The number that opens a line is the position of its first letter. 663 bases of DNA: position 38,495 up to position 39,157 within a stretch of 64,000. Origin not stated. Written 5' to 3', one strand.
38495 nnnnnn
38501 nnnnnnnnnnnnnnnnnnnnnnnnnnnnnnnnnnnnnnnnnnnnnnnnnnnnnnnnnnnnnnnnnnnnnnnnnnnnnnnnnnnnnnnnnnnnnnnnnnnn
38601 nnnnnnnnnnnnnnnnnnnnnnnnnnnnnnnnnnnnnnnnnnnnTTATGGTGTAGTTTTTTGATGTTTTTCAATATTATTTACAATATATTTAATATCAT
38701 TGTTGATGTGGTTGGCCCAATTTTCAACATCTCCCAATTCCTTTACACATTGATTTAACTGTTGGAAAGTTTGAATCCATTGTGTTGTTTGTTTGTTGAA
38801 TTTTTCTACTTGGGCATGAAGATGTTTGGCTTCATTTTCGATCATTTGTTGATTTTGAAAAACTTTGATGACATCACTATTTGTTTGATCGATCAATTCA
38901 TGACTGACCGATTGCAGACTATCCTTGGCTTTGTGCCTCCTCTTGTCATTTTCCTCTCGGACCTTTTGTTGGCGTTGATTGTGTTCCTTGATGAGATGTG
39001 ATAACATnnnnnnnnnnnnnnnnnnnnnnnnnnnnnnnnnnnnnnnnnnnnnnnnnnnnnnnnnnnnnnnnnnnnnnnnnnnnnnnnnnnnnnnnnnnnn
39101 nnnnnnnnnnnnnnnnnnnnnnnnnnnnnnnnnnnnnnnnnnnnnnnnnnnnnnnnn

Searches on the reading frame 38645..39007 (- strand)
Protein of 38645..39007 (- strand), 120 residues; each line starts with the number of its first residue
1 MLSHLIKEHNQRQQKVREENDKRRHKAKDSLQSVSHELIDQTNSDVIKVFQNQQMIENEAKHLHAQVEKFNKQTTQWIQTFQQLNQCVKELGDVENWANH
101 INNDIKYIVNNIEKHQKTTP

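Call 47: find_encoding_contigs(protein=window:38645-39007:-, flank=4000, max_places=10)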
Protein window:38645-39007:- (120 aa): 2 contigs read that carry it; 2 places shown.
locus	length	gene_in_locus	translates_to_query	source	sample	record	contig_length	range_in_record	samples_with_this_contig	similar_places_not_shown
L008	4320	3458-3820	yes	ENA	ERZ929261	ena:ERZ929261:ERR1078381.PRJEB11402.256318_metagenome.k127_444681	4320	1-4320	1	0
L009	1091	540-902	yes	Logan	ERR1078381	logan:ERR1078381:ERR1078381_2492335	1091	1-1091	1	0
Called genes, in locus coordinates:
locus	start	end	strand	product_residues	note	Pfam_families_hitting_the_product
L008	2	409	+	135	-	?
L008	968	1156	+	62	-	-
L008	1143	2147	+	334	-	PF00501:AMP-binding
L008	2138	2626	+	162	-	PF00501:AMP-binding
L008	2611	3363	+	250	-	PF00501:AMP-binding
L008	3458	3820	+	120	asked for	PF06320:GCN5L1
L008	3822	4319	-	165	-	?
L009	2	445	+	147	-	?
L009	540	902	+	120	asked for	PF06320:GCN5L1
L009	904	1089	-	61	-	?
